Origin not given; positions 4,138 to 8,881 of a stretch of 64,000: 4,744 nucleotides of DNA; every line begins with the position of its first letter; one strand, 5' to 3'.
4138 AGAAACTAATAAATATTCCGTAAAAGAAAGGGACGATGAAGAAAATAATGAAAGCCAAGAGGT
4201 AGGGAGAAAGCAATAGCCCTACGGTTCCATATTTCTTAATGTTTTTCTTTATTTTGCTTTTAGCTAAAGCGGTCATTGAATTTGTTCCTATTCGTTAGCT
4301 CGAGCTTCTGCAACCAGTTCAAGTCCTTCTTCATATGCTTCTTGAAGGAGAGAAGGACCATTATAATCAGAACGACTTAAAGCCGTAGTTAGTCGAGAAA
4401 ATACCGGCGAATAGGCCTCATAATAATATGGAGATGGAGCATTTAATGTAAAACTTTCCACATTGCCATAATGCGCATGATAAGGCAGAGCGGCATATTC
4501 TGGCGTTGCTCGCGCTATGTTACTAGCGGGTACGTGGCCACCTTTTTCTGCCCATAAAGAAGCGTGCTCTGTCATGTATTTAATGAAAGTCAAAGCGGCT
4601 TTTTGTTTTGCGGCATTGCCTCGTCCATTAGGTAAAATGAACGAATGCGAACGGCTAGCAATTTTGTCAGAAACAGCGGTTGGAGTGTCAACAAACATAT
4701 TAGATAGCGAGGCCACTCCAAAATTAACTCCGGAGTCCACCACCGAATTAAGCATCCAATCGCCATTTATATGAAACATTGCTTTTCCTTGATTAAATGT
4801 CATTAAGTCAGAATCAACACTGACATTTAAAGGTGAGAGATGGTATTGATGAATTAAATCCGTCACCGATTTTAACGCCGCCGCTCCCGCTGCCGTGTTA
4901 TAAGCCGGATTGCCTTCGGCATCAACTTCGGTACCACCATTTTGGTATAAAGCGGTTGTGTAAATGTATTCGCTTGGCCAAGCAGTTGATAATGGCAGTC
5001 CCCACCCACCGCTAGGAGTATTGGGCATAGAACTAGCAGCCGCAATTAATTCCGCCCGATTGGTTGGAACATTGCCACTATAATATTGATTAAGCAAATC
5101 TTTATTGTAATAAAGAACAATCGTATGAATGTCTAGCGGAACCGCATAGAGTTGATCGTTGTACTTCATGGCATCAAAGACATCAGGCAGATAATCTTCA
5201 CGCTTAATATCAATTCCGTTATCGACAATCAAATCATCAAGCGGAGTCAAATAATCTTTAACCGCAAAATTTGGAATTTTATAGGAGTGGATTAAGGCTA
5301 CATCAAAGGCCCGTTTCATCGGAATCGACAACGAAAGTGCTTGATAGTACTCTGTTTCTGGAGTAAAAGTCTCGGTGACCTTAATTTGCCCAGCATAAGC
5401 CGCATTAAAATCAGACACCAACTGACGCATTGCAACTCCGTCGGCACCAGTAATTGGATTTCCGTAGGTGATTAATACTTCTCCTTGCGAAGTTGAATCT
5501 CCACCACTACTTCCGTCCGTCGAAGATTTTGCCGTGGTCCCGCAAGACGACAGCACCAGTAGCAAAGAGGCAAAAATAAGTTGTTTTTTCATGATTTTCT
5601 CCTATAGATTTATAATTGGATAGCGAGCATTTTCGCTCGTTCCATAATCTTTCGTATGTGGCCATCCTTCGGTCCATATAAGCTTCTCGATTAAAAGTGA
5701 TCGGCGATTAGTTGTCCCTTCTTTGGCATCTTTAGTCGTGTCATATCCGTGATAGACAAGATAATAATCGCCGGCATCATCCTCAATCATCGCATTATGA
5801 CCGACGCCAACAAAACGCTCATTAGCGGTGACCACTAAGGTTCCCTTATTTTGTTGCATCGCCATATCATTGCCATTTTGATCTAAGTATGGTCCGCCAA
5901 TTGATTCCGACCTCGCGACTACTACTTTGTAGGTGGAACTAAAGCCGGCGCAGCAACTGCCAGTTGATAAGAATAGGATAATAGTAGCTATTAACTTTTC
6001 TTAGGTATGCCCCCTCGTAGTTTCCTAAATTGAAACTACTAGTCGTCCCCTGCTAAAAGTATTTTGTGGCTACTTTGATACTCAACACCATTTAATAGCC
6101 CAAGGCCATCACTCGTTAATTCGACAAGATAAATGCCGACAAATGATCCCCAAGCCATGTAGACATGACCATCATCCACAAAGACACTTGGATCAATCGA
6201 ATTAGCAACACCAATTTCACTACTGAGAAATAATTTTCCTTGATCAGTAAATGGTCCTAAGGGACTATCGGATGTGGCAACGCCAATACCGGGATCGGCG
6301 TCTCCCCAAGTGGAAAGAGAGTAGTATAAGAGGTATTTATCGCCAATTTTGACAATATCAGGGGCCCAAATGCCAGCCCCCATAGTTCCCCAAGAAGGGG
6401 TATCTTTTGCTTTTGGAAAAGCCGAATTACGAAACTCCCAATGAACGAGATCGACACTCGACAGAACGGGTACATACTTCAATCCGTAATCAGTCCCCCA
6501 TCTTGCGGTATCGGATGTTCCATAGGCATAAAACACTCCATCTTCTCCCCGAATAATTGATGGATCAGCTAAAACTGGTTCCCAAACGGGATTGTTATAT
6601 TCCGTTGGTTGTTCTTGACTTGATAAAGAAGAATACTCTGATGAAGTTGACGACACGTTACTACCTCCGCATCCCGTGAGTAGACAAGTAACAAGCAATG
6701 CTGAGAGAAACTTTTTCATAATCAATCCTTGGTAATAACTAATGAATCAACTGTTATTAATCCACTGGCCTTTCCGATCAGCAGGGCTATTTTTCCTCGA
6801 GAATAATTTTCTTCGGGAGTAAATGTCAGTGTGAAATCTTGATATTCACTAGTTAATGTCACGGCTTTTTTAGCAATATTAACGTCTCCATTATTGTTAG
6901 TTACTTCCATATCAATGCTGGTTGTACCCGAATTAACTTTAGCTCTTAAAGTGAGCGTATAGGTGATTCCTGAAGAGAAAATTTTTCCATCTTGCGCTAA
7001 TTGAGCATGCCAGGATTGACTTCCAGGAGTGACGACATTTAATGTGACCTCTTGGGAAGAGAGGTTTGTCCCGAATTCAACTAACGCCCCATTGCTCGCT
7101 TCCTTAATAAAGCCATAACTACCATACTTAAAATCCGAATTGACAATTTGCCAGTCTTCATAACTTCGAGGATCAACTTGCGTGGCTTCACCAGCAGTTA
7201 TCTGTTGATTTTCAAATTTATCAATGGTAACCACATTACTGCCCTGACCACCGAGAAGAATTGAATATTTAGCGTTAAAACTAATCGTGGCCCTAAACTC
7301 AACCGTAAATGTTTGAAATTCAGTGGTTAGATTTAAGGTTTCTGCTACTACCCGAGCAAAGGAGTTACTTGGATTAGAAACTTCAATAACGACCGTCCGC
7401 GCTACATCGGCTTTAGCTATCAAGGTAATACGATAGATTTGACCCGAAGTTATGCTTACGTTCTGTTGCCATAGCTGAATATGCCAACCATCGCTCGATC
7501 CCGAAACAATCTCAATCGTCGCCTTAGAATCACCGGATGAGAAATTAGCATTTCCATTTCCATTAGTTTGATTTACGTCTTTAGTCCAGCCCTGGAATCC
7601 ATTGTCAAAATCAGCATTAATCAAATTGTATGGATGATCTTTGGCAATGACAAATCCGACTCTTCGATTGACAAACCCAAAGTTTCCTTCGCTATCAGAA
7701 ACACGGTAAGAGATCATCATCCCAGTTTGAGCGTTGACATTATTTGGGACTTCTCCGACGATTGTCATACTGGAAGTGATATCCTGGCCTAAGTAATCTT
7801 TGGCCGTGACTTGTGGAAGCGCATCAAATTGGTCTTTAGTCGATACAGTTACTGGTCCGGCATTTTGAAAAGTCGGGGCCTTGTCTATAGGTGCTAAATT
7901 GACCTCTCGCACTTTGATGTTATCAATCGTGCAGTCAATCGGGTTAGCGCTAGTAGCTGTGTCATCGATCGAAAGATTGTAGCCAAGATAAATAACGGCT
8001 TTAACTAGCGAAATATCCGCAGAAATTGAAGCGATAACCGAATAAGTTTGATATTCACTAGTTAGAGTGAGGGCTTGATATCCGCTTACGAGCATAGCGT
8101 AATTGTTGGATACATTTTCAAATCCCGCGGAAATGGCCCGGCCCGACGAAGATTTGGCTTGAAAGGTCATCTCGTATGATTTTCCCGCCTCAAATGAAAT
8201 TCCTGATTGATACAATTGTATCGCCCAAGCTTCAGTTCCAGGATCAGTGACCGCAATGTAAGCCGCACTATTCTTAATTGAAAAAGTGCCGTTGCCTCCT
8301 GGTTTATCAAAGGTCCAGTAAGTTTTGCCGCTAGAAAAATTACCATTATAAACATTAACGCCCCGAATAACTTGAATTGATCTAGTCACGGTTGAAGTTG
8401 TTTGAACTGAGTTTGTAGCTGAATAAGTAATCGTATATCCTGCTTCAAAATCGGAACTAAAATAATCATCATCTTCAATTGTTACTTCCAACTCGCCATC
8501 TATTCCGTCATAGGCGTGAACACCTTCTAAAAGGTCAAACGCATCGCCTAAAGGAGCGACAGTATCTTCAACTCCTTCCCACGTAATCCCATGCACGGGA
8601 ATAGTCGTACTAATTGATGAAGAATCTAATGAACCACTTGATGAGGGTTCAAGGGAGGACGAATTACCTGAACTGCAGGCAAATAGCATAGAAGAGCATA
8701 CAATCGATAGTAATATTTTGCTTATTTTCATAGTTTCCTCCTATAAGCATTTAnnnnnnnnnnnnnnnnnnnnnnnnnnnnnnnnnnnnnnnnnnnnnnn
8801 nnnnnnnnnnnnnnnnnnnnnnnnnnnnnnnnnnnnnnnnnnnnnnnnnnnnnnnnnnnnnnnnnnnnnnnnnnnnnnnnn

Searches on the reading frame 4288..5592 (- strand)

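Call 58: search_protein_families(library=pfam, proteins=[window:4288-5592:-], max_evalue=0.00001)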
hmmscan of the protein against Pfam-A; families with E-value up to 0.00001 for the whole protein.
window:4288-5592:- (434 aa): 2 families
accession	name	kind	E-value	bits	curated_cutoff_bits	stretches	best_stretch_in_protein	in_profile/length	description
PF13416.11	SBP_bac_8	-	3.2e-27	96.5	27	1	57-370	1-275/279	Bacterial extracellular solute-binding protein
PF01547.30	SBP_bac_1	-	1.1e-26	95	26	1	50-344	5-304/307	Bacterial extracellular solute-binding protein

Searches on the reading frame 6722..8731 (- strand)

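Call 58: search_protein_families(library=pfam, proteins=[window:6722-8731:-], max_evalue=0.00001)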
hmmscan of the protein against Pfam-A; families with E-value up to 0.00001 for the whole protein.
window:6722-8731:- (669 aa): 2 families
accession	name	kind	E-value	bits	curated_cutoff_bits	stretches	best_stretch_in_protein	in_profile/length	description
PF02018.23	CBM_4_9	-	1.1e-28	100.7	25.9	3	127-244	4-126/136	Carbohydrate binding domain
PF16403.11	Bact_surface_Ig-like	-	1.6e-11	44.5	27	1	49-121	1-71/71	Bacterial surface protein, Ig-like domain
